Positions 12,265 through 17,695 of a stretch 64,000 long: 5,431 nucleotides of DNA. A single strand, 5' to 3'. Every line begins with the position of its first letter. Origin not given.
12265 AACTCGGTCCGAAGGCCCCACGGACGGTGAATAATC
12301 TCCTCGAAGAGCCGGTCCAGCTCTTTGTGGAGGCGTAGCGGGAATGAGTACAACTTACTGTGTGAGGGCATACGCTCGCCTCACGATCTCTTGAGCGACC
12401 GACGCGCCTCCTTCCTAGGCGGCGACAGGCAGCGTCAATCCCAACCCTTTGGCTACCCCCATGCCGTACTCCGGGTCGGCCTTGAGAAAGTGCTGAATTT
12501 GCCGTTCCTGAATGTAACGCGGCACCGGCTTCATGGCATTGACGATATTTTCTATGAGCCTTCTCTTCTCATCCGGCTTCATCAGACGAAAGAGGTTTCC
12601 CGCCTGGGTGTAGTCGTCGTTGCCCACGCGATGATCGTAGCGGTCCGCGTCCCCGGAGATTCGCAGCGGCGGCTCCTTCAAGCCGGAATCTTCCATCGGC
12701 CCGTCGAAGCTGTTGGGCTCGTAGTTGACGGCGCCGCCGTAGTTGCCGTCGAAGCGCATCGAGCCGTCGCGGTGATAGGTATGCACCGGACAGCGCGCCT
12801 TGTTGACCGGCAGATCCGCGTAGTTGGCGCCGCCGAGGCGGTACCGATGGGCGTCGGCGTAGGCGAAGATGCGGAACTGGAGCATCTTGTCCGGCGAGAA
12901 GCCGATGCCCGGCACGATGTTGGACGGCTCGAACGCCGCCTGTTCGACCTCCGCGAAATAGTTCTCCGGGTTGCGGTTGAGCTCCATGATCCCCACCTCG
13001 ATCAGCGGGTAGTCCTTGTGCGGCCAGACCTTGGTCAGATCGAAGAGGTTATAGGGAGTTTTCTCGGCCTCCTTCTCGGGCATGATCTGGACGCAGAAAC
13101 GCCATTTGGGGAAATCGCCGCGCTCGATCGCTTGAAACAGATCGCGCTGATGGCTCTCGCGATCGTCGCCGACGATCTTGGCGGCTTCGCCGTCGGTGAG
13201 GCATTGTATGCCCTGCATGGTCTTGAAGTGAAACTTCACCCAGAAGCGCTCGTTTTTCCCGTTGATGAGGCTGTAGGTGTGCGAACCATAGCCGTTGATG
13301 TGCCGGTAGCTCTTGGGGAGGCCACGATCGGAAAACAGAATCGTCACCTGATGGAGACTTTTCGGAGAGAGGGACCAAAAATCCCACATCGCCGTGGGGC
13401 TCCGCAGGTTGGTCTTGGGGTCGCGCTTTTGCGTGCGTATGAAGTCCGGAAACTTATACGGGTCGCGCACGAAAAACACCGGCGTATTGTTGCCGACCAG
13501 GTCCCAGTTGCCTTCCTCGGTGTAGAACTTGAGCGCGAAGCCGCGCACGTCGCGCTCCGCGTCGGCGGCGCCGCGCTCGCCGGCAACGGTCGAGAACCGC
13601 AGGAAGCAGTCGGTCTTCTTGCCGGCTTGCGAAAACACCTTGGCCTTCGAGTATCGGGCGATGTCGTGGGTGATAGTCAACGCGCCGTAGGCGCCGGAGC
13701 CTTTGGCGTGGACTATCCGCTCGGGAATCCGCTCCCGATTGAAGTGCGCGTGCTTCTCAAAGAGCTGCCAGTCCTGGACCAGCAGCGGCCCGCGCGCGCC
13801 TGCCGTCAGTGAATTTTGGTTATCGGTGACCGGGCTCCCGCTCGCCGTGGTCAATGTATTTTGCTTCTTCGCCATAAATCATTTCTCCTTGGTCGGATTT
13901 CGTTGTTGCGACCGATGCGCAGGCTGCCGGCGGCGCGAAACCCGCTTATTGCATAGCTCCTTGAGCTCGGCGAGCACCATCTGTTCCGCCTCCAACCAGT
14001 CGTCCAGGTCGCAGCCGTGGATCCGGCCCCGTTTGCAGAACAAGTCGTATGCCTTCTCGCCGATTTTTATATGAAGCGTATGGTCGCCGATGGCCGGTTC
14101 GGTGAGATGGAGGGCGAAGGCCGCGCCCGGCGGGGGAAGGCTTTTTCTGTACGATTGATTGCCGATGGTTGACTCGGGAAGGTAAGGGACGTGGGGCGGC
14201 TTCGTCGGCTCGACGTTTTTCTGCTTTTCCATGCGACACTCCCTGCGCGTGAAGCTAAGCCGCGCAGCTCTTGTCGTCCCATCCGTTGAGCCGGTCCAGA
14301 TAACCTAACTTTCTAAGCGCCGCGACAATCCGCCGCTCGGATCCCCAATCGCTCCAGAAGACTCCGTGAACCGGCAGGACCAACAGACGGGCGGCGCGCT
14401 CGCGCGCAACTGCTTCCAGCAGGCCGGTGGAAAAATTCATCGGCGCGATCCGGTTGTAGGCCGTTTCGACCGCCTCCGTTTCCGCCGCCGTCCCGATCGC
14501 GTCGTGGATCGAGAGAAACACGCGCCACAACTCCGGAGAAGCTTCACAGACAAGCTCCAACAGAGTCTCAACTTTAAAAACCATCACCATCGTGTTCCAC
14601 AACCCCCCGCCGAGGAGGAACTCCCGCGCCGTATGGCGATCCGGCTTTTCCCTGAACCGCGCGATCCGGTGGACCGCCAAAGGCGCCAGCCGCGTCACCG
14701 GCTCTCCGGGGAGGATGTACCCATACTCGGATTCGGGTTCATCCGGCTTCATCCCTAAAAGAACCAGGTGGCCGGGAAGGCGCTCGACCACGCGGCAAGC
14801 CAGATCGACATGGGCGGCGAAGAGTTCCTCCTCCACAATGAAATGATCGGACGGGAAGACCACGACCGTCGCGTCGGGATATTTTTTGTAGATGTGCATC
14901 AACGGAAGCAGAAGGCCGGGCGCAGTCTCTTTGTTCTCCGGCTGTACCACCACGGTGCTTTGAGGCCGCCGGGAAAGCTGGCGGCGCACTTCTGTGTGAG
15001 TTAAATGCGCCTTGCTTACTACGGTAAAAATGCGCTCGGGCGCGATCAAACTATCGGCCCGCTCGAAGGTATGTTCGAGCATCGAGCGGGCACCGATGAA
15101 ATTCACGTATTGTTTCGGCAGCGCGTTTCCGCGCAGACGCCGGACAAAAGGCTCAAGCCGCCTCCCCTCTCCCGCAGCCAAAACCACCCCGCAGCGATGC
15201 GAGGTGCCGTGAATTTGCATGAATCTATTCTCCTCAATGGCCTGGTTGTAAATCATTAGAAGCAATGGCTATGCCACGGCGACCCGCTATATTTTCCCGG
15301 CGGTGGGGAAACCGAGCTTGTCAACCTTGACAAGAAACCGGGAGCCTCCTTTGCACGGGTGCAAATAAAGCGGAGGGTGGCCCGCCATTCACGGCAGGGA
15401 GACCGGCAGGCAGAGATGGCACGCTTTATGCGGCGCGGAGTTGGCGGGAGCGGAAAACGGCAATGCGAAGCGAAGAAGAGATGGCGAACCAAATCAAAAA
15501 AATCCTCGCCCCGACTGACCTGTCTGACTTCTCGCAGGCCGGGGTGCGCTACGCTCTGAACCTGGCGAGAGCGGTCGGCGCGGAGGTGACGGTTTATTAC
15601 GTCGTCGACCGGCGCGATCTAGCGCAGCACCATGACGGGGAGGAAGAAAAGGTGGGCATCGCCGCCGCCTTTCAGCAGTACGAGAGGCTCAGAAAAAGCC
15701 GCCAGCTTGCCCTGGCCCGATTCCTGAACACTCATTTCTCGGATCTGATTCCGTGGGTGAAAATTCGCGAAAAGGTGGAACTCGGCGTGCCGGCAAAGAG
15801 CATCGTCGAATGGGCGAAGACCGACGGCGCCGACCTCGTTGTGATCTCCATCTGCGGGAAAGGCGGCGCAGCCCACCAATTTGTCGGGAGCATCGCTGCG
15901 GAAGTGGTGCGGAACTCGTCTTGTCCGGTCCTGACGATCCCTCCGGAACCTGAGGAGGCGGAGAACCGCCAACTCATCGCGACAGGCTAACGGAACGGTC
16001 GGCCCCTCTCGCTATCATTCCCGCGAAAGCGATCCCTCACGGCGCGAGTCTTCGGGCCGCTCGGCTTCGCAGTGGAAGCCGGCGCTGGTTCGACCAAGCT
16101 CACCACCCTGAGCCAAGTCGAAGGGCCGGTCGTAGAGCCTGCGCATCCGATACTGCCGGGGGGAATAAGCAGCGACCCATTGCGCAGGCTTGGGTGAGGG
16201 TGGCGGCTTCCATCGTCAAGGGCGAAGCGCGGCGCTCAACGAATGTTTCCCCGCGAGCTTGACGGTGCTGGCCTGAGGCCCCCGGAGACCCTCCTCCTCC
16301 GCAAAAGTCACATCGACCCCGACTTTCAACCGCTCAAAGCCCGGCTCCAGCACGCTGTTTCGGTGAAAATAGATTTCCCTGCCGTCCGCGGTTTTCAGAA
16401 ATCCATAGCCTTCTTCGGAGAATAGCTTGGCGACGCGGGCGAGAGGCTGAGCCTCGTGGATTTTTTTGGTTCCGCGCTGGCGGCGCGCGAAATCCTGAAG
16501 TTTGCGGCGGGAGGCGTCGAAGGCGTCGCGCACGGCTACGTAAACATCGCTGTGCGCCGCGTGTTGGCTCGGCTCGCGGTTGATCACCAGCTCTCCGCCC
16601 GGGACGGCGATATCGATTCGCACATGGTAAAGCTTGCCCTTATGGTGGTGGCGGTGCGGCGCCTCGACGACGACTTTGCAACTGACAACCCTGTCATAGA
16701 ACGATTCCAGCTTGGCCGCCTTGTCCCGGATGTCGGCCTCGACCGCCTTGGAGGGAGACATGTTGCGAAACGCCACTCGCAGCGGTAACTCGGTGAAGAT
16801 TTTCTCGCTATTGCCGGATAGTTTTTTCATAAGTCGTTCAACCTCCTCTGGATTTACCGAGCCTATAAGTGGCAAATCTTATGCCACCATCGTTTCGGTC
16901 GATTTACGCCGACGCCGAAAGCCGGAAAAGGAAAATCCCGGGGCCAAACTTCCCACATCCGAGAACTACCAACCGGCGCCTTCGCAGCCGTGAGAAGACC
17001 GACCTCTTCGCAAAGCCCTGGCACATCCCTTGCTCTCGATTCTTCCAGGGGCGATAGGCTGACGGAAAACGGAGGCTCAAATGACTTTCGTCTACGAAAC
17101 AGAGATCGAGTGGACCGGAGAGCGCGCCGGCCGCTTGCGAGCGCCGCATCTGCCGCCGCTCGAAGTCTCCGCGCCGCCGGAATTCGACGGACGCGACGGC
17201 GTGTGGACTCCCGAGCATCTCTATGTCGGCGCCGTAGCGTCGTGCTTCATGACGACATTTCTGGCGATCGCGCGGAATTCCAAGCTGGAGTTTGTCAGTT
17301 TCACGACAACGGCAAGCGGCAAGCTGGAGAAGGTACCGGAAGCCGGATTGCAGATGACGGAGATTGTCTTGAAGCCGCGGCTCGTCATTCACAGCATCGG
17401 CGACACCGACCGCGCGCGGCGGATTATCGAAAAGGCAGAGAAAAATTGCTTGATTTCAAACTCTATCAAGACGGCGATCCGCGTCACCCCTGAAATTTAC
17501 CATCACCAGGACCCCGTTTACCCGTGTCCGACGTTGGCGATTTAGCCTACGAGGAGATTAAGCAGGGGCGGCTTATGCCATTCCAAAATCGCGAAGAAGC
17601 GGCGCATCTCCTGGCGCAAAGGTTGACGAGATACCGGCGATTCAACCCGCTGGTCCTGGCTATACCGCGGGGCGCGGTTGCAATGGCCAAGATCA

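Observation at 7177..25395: Gene content mirrors the mycobacterial DosR dormancy regulon but is wired through sigma54 and a GAF-PAS kinase, next to NO reductase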

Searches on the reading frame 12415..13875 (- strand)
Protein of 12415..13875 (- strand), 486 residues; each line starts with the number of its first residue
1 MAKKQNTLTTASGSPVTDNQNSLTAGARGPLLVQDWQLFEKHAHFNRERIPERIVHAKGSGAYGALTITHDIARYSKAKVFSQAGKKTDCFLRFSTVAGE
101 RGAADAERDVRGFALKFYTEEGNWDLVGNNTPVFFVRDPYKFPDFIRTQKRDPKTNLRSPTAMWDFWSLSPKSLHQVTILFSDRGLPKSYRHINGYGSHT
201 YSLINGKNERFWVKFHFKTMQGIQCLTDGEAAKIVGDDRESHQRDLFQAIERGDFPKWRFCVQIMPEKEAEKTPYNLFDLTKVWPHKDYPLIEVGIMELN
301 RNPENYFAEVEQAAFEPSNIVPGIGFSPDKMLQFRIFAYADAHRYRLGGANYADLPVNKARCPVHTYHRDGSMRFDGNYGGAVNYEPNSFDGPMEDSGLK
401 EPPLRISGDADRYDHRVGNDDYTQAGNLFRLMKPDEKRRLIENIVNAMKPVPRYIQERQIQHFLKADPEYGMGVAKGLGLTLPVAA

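Call 4: search_protein_families(library=pfam, proteins=[window:12415-13875:-])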
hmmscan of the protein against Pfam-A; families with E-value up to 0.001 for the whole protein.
window:12415-13875:- (486 aa): 2 families
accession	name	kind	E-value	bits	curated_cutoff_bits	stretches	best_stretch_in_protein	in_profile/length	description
PF00199.24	Catalase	-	6.5e-194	644.8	25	1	9-391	1-382/383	Catalase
PF06628.17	Catalase-rel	-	1.6e-22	79.8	30.1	1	419-478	5-65/65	Catalase-related immune-responsive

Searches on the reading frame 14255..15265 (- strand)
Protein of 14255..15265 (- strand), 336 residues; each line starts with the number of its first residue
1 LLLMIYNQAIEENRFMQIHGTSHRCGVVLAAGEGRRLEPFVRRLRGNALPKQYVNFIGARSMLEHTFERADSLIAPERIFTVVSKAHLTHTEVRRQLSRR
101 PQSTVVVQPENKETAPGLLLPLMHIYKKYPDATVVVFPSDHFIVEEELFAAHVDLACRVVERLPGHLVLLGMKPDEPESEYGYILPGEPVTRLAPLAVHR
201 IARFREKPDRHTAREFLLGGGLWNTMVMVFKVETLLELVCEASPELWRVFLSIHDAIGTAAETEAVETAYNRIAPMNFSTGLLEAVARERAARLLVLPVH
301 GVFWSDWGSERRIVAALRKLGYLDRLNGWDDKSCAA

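Call 4: search_protein_families(library=pfam, proteins=[window:14255-15265:-])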
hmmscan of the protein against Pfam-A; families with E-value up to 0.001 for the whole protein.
window:14255-15265:- (336 aa): 2 families
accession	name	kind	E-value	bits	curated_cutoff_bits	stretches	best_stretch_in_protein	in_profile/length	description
PF00483.29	NTP_transferase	-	4.4e-22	79.3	21.2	1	26-316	2-238/245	Nucleotidyl transferase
PF12804.13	NTP_transf_3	-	3.6e-10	40.7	27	1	26-154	1-109/160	MobA-like NTP transferase domain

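Call 14: search_protein_families(library=ncbifam, proteins=[window:14255-15265:-], max_evalue=0.001)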
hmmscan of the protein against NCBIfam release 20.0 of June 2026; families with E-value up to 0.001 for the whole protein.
window:14255-15265:- (336 aa): 7 families
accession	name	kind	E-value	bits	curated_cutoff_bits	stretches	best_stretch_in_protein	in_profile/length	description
TIGR01479.1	GMP_PMI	equivalog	2.4e-36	125.6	372.95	1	27-310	4-273/467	mannose-1-phosphate guanylyltransferase/mannose-6-phosphate isomerase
NF012004.0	PRK15460.1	equivalog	6.2e-25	87.8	859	1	26-309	8-282/478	mannose-1-phosphate guanyltransferase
NF010933.0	PRK14353.1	equivalog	2.3e-07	29.8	505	1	24-186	6-148/453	bifunctional UDP-N-acetylglucosamine diphosphorylase/glucosamine-1-phosphate N-acetyltransferase GlmU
NF010932.0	PRK14352.1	equivalog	6.5e-07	28.4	611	1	25-155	8-125/488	bifunctional UDP-N-acetylglucosamine diphosphorylase/glucosamine-1-phosphate N-acetyltransferase GlmU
TIGR03992.1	Arch_glmU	subfamily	5e-06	25.6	292.1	1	26-149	3-115/393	bifunctional sugar-1-phosphate nucleotidylyltransferase/acetyltransferase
TIGR01173.1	glmU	equivalog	4.1e-05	22.6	366.85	1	27-185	4-139/452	bifunctional UDP-N-acetylglucosamine diphosphorylase/glucosamine-1-phosphate N-acetyltransferase GlmU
NF041173.1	Sug_nt_acttase_Thmprot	equivalog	0.00011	21.3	600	1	27-148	4-113/405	bifunctional sugar-1-phosphate nucleotidylyltransferase/acetyltransferase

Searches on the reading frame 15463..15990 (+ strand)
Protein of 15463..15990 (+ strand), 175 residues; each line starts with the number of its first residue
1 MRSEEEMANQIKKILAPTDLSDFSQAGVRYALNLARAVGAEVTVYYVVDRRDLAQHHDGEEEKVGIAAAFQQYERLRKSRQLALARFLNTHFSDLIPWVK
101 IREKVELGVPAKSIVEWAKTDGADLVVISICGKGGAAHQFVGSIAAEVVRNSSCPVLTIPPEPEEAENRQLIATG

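Call 4: search_protein_families(library=pfam, proteins=[window:15463-15990:+])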
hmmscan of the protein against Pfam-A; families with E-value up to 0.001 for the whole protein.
window:15463-15990:+ (175 aa): 1 family
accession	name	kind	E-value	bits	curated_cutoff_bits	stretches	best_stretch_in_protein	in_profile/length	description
PF00582.32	Usp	-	3.8e-25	89.5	24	1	11-160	2-141/141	Universal stress protein family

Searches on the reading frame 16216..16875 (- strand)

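Call 5: search_protein_families(library=pfam, proteins=[window:16216-16875:-])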
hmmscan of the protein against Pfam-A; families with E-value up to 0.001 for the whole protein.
window:16216-16875:- (219 aa): 2 families
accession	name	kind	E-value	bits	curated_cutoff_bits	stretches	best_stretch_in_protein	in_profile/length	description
PF02482.25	Ribosomal_S30AE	-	1.4e-13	51.8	23.7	1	33-133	2-87/88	Sigma 54 modulation protein / S30EA ribosomal protein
PF00313.28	CSD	-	3.6e-11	43.2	27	1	148-206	5-64/66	'Cold-shock' DNA-binding domain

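Call 14: search_protein_families(library=ncbifam, proteins=[window:16216-16875:-], max_evalue=0.001)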
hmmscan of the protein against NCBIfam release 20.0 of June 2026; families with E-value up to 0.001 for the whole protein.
window:16216-16875:- (219 aa): 8 families
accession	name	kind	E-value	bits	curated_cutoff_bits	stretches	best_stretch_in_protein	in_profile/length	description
NF049933.1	TransAntitermCspE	equivalog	5.6e-08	32.8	120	1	152-205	11-66/69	transcription antiterminator/RNA stability regulator CspE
NF038236.1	retron_eff_Se72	equivalog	2.4e-06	27.4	82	1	155-206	10-60/62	retron Se72 family effector protein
NF007679.0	PRK10354.1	subfamily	1.9e-05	24.9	130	1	150-205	10-67/70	RNA chaperone/antiterminator CspA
NF008190.0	PRK10943.1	subfamily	3.2e-05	23.8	137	1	150-205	9-66/69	cold shock-like protein CspC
TIGR00741.1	yfiA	equivalog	3.8e-05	24.1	40.9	1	37-133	8-95/102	ribosome hibernation-promoting factor, HPF/YfiA family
NF007062.0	PRK09507.1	subfamily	0.00024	21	133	1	150-205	9-66/69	transcription antiterminator/RNA stability regulator CspE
NF012007.0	PRK15463.1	subfamily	0.00029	20.6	111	1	154-207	15-69/70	cold shock-like protein CspF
TIGR02381.1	cspD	equivalog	0.00041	20.3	115.4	1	155-206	13-65/68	cold shock domain-containing protein CspD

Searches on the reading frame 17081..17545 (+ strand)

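Call 5: search_protein_families(library=pfam, proteins=[window:17081-17545:+])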
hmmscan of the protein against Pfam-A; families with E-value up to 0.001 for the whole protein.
window:17081-17545:+ (154 aa): 1 family
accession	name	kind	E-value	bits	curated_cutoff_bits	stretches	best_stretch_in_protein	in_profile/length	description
PF02566.24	OsmC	-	6.4e-18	65.5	27.5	1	40-137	4-99/100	OsmC-like protein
